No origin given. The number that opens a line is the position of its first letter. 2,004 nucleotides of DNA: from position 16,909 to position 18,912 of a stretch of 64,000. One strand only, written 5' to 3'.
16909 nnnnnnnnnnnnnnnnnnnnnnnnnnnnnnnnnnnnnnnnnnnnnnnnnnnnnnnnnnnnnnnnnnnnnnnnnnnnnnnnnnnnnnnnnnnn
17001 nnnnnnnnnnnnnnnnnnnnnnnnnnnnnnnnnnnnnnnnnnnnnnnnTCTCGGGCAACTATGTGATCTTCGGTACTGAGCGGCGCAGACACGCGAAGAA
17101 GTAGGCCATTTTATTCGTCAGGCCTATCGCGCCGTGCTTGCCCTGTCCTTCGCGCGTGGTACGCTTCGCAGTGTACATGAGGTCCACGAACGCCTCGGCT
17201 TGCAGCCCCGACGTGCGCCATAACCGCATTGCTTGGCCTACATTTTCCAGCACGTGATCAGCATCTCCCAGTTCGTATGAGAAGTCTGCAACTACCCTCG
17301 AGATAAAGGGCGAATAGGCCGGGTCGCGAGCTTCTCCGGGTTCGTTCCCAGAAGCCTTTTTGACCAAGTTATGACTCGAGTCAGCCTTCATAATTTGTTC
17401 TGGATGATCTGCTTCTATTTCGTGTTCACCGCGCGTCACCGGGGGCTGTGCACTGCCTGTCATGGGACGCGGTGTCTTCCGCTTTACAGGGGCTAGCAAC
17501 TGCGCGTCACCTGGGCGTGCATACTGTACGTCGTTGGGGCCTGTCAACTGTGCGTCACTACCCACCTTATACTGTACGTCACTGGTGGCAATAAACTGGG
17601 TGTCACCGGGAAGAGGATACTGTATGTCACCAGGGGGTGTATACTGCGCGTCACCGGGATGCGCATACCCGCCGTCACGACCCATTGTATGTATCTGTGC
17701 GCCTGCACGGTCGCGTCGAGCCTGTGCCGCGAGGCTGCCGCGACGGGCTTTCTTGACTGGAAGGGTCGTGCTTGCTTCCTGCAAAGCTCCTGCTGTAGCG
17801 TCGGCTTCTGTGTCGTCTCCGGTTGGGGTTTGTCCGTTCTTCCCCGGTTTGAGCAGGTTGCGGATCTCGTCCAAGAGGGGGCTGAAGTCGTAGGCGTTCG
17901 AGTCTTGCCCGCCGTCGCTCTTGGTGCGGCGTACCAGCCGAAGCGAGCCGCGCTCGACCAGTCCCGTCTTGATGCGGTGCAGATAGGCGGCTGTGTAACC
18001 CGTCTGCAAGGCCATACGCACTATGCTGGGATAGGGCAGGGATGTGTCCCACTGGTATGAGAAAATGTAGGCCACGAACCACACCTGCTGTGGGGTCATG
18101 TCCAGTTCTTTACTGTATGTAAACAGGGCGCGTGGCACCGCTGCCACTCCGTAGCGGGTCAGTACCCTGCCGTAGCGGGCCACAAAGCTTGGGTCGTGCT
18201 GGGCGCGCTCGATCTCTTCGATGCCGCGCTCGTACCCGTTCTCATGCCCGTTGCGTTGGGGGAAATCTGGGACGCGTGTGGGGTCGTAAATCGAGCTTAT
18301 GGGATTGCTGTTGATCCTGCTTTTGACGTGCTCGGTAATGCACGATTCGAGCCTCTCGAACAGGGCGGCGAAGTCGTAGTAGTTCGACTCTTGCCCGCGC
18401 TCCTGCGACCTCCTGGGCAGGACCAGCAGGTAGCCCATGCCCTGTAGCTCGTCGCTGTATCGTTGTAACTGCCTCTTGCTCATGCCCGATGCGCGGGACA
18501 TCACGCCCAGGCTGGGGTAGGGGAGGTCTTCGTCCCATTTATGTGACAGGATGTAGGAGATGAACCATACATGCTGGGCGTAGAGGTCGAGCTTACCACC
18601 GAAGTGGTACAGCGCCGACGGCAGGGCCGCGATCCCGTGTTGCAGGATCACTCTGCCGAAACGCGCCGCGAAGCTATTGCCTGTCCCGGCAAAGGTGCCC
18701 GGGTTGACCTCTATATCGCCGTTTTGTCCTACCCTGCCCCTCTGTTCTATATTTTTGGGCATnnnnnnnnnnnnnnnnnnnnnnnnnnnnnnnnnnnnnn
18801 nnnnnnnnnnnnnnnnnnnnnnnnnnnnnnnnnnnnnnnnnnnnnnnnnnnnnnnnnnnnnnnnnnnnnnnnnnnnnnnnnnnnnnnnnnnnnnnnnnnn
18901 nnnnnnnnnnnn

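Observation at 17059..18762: Rep-like protein with duplicated winged-helix domains and 8 intragenic 24-bp tandem repeats (iteron-like)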

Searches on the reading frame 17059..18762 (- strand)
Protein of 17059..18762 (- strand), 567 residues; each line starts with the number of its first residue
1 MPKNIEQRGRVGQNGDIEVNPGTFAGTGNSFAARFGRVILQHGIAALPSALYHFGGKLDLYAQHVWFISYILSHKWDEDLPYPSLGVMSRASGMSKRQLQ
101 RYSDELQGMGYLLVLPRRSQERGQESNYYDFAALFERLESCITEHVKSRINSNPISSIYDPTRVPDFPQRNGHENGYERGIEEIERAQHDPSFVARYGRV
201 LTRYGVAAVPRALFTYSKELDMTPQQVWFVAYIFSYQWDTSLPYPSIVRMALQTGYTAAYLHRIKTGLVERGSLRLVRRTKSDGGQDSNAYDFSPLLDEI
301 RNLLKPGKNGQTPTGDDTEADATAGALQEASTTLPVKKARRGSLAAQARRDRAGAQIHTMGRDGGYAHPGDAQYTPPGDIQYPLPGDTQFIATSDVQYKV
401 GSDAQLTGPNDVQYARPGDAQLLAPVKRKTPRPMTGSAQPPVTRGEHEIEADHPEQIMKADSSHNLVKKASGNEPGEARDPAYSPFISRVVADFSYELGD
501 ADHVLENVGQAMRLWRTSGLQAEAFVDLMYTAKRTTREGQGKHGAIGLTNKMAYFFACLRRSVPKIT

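Call 4: search_protein_families(library=pfam, proteins=[window:17059-18762:-], max_evalue=1)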
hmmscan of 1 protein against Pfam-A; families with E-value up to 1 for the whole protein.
window:17059-18762:- (567 aa): 2 families
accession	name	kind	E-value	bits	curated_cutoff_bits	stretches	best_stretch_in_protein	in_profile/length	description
PF13730.12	HTH_36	-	4.1e-05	23.7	25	1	68-112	11-55/55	Helix-turn-helix domain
PF21984.2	DnaD_N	-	0.00013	22.5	27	1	209-305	1-95/101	DnaD N-terminal domain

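Call 5: search_protein_families(library=ncbifam, proteins=[window:17059-18762:-], max_evalue=1)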
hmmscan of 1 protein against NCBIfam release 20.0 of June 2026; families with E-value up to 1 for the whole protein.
window:17059-18762:- (567 aa): 0 families

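Call 6: search_protein_families(library=phrogs, proteins=[window:17059-18762:-], max_evalue=1)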
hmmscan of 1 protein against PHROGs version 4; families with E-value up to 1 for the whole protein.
window:17059-18762:- (567 aa): 10 families
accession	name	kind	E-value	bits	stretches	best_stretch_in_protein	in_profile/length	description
phrog_270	-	DNA, RNA and nucleotide metabolism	1.6e-08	35.4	2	69-145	54-129/383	replication initiation protein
phrog_15053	-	unknown function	1e-07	32.5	2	76-140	61-125/343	-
phrog_391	-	DNA, RNA and nucleotide metabolism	8.2e-07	30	2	220-317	13-112/298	replication initiation O-like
phrog_37399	-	unknown function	5.5e-06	27.2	2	32-117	12-92/175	-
phrog_345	-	DNA, RNA and nucleotide metabolism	0.0029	18.3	1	205-347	26-167/297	replication initiation O-like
phrog_31831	-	unknown function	0.017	16.2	1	193-220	26-52/64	-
phrog_2030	-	transcription regulation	0.018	15.7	1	90-128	121-161/202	transcriptional regulator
phrog_428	-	DNA, RNA and nucleotide metabolism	0.13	12.4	1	70-129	113-173/455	replication initiation protein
phrog_678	-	DNA, RNA and nucleotide metabolism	0.15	12.5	0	82-130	85-133/346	replication initiation O-like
phrog_8102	-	DNA, RNA and nucleotide metabolism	0.28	11.2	0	83-129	59-105/337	replication initiation protein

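Call 11: find_homologous_proteins(query=window:17059-18762:-)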
Query window:17059-18762:- (567 aa): 148 proteins with E <= 0.001 among 8000 candidates; the best 120 are listed.
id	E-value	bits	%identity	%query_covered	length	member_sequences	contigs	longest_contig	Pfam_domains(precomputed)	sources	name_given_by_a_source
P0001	0.0e+0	1220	93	100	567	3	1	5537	-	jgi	jgi:hypothetical protein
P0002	6.4e-276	934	74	99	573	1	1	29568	PF13730.13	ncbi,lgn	-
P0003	1.5e-270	917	73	100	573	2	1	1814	PF13730.13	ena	-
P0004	1.5e-268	910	73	99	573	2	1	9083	PF13730.13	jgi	jgi:hypothetical protein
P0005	6.9e-207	707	69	83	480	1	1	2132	-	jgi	jgi:hypothetical protein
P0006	2.7e-190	652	60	94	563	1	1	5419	PF13730.13,PF21984.3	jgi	-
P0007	1.7e-189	649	60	94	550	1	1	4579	PF13730.13,PF21984.3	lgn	-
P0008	3.9e-188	645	58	94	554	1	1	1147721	PF13730.13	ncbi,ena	-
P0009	5.8e-166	571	52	99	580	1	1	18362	PF13730.13,PF21984.3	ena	-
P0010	1.4e-149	517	51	94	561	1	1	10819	PF13730.13,PF21984.3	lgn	-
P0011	8.0e-148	512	47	95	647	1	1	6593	PF13730.13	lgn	-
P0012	1.2e-142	494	69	59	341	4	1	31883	-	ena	-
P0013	6.8e-135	469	68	58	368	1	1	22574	-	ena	-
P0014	5.8e-128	446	47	94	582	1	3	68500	PF13730.13,PF21984.3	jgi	jgi:AraC-like DNA-binding protein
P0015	8.2e-125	436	47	94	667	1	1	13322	PF11638.14,PF21984.3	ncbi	-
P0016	1.3e-124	435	45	94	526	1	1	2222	PF13730.13,PF21984.3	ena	-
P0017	3.6e-124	433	46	94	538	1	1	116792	PF13730.13,PF21984.3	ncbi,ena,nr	ncbi:MAG TPA: helix-turn-helix domain-containing protein [Chloroflexia bacterium]|nr:helix-turn-heli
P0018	5.2e-124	433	46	94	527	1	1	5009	PF13730.13,PF21984.3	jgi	jgi:hypothetical protein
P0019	5.5e-124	433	46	93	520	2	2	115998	PF13730.13,PF21984.3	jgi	jgi:AraC-like DNA-binding protein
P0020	1.9e-123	431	43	99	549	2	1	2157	PF13730.13,PF21984.3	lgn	-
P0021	2.5e-123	431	45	94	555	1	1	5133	PF13730.13,PF21984.3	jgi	jgi:hypothetical protein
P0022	4.8e-123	430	44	97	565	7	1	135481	PF13730.13,PF21984.3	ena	-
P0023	6.5e-123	429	45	94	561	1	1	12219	PF13730.13,PF21984.3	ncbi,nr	ncbi:MAG TPA: hypothetical protein VEX13_03180 [Chloroflexia bacterium]|nr:hypothetical protein [Chl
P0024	1.6e-121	425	46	94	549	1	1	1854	PF13730.13,PF21984.3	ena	-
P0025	2.4e-121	424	44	94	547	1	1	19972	PF13730.13,PF21984.3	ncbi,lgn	ncbi:MAG: helix-turn-helix domain-containing protein [Chloroflexota bacterium]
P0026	5.7e-121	423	44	95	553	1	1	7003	PF13730.13,PF21984.3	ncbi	-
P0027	1.2e-120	422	44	94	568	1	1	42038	PF13730.13,PF21984.3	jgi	jgi:hypothetical protein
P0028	2.4e-120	421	44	94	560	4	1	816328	PF13730.13,PF21984.3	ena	-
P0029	3.0e-120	421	43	94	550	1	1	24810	PF13730.13,PF21984.3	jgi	jgi:AraC-like DNA-binding protein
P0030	3.8e-120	420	44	94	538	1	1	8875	PF13730.13,PF21984.3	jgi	jgi:hypothetical protein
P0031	4.3e-120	420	44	92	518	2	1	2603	PF13730.13,PF21984.3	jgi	jgi:AraC-like DNA-binding protein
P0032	4.4e-120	420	42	94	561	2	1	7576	PF13730.13,PF21984.3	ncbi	-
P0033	1.0e-119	419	44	94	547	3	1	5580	PF13730.13,PF21984.3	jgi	jgi:hypothetical protein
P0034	2.5e-119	417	43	95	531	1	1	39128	PF13730.13,PF21984.3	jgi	jgi:AraC-like DNA-binding protein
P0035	6.0e-119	416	43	95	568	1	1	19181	PF13730.13,PF21984.3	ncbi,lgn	ncbi:MAG: hypothetical protein ABI670_22470 [Chloroflexota bacterium]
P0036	9.4e-119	416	45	94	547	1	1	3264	PF13730.13,PF26868.1,PF21984.3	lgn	-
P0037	1.4e-118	415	44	95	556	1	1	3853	PF13730.13,PF21984.3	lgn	-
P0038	3.2e-118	414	45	94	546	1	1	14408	PF13730.13,PF21984.3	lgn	-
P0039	3.2e-118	414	45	94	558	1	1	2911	PF13730.13,PF21984.3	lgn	-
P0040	3.0e-117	411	44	95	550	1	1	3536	PF13730.13,PF21984.3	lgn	-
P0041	1.3e-116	409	43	98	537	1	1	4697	PF13730.13,PF21984.3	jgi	jgi:hypothetical protein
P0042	3.5e-116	407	41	94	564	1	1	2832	PF13730.13,PF21984.3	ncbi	-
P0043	6.7e-116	406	42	94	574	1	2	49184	PF21984.3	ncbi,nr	ncbi:MAG: hypothetical protein IVW55_03590 [Chloroflexi bacterium]|nr:hypothetical protein [Chlorofl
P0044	1.0e-115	406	41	98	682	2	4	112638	PF11638.14,PF21984.3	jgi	jgi:hypothetical protein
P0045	5.8e-115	403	44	94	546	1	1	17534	PF13730.13,PF21984.3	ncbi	-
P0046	8.7e-115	402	42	97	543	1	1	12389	PF13730.13,PF21984.3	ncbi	-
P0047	9.5e-114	399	42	94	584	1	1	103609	PF13730.13,PF21984.3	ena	-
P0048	9.9e-114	399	41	99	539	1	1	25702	PF13730.13,PF21984.3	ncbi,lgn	ncbi:MAG: hypothetical protein ABI670_21975 [Chloroflexota bacterium]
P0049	7.6e-113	396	44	94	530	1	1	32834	PF13730.13,PF21984.3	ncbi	ncbi:MAG: hypothetical protein ABI670_20410 [Chloroflexota bacterium]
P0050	2.9e-112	394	44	94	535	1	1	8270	PF13730.13,PF21984.3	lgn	-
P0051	6.0e-112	393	43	96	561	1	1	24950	PF13730.13,PF21984.3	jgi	jgi:AraC-like DNA-binding protein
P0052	7.8e-112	393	41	95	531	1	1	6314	PF13730.13,PF21984.3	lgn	-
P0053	1.1e-111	392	41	94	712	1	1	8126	PF11638.14,PF13730.13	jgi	jgi:hypothetical protein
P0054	1.6e-111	392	56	49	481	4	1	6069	PF13730.13,PF21984.3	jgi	jgi:hypothetical protein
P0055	1.8e-111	392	42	96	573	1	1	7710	PF13730.13,PF21984.3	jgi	jgi:hypothetical protein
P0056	3.7e-111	390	45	94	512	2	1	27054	PF13730.13,PF21984.3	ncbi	-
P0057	4.0e-111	390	45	95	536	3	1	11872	PF13730.13,PF21984.3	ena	-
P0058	5.9e-111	390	42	95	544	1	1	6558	PF13730.13,PF21984.3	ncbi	ncbi:MAG: hypothetical protein ACJ78Q_05135 [Chloroflexia bacterium]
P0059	7.1e-111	390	42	94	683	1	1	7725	PF11638.14,PF21984.3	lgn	-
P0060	8.3e-111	389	44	94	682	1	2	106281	PF11638.14,PF13730.13,PF21984.3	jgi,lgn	jgi:hypothetical protein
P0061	1.6e-110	388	42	94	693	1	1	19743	PF11638.14,PF21984.3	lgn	-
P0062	4.1e-110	387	41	95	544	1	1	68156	PF13730.13,PF21984.3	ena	-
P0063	5.1e-110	387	43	94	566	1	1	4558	PF13730.13,PF21984.3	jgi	jgi:hypothetical protein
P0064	7.7e-110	386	41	99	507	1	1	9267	PF13730.13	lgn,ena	-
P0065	1.8e-109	385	41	99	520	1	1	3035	PF21984.3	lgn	-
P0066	1.9e-109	385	41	95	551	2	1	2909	PF13730.13,PF21984.3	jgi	jgi:hypothetical protein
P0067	2.9e-109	384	41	94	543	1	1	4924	PF13730.13,PF21984.3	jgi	jgi:hypothetical protein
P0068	6.8e-109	383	41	94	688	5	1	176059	PF11638.14,PF21984.3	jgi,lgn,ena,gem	-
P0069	9.1e-109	383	41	98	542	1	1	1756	PF13730.13,PF21984.3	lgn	-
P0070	2.1e-108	381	41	95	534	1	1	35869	PF13730.13,PF21984.3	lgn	-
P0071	2.8e-108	381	42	95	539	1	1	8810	PF13730.13,PF21984.3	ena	-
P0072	3.6e-108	381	39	95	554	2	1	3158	PF13730.13,PF21984.3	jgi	jgi:hypothetical protein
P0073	4.7e-108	380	44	94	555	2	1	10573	PF13730.13,PF21984.3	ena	-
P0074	5.1e-108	380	52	50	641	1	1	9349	PF13730.13,PF21984.3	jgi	jgi:hypothetical protein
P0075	7.3e-108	380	44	94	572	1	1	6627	PF13730.13,PF21984.3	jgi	jgi:hypothetical protein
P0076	1.3e-107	379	40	94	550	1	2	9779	PF13730.13,PF21984.3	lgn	-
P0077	2.3e-107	378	43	95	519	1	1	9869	PF13730.13,PF21984.3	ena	-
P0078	2.7e-107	378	42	96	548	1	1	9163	PF13730.13,PF21984.3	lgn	-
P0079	6.4e-107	377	41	96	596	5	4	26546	PF13730.13,PF21984.3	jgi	jgi:AraC-like DNA-binding protein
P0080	6.7e-107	376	42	94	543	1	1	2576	PF13730.13,PF21984.3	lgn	-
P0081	7.1e-107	376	43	95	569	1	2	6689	PF13730.13,PF21984.3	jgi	jgi:hypothetical protein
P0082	7.2e-107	376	42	94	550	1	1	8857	PF13730.13,PF21984.3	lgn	-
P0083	1.6e-106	375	42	97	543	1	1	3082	PF21984.3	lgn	-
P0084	1.6e-106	375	43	94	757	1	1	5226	PF11638.14,PF13730.13,PF21984.3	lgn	-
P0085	1.7e-106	375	41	94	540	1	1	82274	PF13730.13,PF21984.3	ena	-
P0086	2.4e-106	375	42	94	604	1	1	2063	PF13730.13,PF21984.3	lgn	-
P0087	5.8e-106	373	40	94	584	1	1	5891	PF13730.13,PF21984.3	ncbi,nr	ncbi:MAG TPA: helix-turn-helix domain-containing protein [Chloroflexia bacterium]|nr:helix-turn-heli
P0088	6.3e-106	373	40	95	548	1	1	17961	PF21984.3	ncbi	-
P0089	1.9e-105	372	39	94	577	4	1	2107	PF21984.3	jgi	jgi:hypothetical protein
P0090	2.1e-105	372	42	95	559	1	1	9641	PF13730.13,PF21984.3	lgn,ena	-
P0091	2.6e-105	371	41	94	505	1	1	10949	PF13730.13,PF21984.3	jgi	jgi:hypothetical protein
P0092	5.8e-105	370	39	94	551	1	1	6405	PF13730.13,PF21984.3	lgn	-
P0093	6.6e-105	370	40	94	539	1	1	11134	PF13730.13,PF21984.3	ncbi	-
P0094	8.3e-105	370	41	94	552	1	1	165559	PF21984.3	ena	-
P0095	8.9e-105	369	40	94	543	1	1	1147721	PF13730.13,PF21984.3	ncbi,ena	-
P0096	1.1e-104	369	44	88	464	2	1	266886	PF13730.13,PF21984.3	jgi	jgi:DNA-binding transcriptional regulator YhcF (GntR family)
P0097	2.8e-104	368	39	94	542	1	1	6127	PF13730.13,PF21984.3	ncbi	-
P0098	1.4e-103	365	45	84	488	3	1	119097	PF13730.13,PF21984.3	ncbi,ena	-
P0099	3.5e-103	364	40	96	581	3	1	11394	PF13730.13,PF21984.3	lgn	-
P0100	4.5e-103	364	40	94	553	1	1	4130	PF21984.3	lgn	-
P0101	5.2e-102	360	39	94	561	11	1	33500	PF21984.3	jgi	jgi:hypothetical protein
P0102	2.6e-101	358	40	96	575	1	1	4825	PF13730.13,PF21984.3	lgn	-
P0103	7.1e-101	357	40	94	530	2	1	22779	PF13730.13,PF21984.3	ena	-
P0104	6.5e-100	353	39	94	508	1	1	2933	PF21984.3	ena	-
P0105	2.7e-99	351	40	94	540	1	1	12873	PF13730.13,PF21984.3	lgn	-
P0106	4.3e-99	351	38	94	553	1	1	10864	PF21984.3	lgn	-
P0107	1.4e-98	349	38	94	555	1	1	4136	PF13730.13,PF21984.3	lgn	-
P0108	1.6e-98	349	38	95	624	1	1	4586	PF21984.3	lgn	-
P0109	1.9e-97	345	47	75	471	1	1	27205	PF13730.13,PF21984.3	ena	-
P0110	6.0e-97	344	39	93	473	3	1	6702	PF21984.3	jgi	jgi:hypothetical protein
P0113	2.6e-87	312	42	82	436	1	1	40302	PF21984.3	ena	-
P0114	1.1e-86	310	53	52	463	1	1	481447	PF13730.13,PF21984.3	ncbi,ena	-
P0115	4.1e-85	305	47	50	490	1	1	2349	PF13730.13,PF21984.3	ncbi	-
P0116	7.9e-85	304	42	75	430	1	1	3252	PF13730.13,PF21984.3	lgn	-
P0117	1.6e-80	289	43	49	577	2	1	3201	PF13730.13,PF21984.3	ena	-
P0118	2.5e-80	289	50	56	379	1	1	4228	PF13730.13,PF21984.3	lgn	-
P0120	3.8e-78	282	46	51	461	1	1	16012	PF13730.13,PF21984.3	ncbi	-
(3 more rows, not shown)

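Call 16: find_related_loci(query=A1, collection=genome_contigs, flank=6000)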
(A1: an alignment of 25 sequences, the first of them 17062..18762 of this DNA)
Query A1 (567 aa) in genome_contigs; peptide patterns used: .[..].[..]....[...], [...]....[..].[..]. (x = any residue, [..] = any of these).
193 stretches matched a pattern; 39 encode a relative of the query (tblastn E <= 1e-3); 39 distinct loci.
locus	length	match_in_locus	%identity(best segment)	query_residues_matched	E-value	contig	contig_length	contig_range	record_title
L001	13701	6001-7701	74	1-563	0e+0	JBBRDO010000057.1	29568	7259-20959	MAG: Chloroflexia bacterium isolate Co_metawrap_2454 Cmw_2454_k141_6415297_length_29568_cov_29.0577, whole genome shotgu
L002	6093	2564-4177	45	28-560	2e-135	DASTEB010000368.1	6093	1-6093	MAG TPA_asm: Chloroflexia bacterium isolate SMAG_U836 k141_1284425, whole genome shotgun sequence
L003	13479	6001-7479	46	27-560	3e-132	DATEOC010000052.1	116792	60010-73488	MAG TPA_asm: Chloroflexia bacterium isolate SMAG_U8985 k141_1319967, whole genome shotgun sequence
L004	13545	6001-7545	42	28-560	3e-130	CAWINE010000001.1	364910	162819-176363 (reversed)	MAG: uncultured Chloroflexia bacterium isolate MFD01213.bin.2.117 genome assembly, contig: contig_10070, whole genome sh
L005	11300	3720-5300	43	28-567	2e-129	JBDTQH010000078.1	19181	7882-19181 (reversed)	MAG: Chloroflexota bacterium isolate cluster3_bin.217 NODE_10241_length_19181_cov_16.186029, whole genome shotgun sequen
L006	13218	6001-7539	42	28-560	2e-125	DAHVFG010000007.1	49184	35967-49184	MAG TPA_asm: Chloroflexi bacterium isolate clean1712 NODE_7_length_49184_cov_9.365187, whole genome shotgun sequence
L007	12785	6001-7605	41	1-560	2e-122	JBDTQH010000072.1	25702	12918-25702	MAG: Chloroflexota bacterium isolate cluster3_bin.217 NODE_6088_length_25702_cov_17.992670, whole genome shotgun sequenc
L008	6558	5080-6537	42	28-566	6e-119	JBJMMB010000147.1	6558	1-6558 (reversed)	MAG: Chloroflexia bacterium isolate H1_18_all_fractions_metab_maxb_101_63_9 k255_2321327, whole genome shotgun sequence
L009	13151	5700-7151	44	24-560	1e-118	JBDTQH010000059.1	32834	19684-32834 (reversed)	MAG: Chloroflexota bacterium isolate cluster3_bin.217 NODE_3865_length_32834_cov_15.687727, whole genome shotgun sequenc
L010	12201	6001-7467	44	29-560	1e-117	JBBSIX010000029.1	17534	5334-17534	MAG: Chloroflexia bacterium isolate LS3_sbin.9 LS3_sbin.9_K_701554_L_17534_cov_11.2646, whole genome shotgun sequence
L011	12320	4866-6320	45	28-561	2e-115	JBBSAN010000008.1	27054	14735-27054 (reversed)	MAG: Chloroflexia bacterium isolate La6_metabat2.004 La6_metabat2.004_K_2811071_L_27054_cov_10.0000, whole genome shotgu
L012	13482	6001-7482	40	28-563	4e-115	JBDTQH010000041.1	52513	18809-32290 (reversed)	MAG: Chloroflexota bacterium isolate cluster3_bin.217 NODE_1500_length_52513_cov_16.050383, whole genome shotgun sequenc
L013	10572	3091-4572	40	28-560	2e-111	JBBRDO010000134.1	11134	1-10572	MAG: Chloroflexia bacterium isolate Co_metawrap_2454 Cmw_2454_k141_4564432_length_11134_cov_13.9953, whole genome shotgu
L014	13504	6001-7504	45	27-560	3e-115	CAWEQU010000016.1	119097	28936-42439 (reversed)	MAG: uncultured Chloroflexia bacterium isolate MFD09212.bin.3.261 genome assembly, contig: contig_72052, whole genome sh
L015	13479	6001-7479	40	28-560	2e-110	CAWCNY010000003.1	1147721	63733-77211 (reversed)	MAG: uncultured Chloroflexia bacterium isolate MFD04944.bin.1.43 genome assembly, contig: contig_28112, whole genome sho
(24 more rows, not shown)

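Call 27: find_encoding_contigs(protein=window:17059-18762:-, flank=10000, max_places=4)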
Protein window:17059-18762:- (567 aa): 1 contig read that carries it; 1 place shown.
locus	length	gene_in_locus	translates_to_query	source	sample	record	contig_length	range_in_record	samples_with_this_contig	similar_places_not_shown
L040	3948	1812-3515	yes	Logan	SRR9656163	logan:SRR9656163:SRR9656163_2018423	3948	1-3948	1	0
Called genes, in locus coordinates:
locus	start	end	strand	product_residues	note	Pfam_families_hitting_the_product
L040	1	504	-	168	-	?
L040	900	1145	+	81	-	-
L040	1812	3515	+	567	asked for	-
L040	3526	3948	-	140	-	?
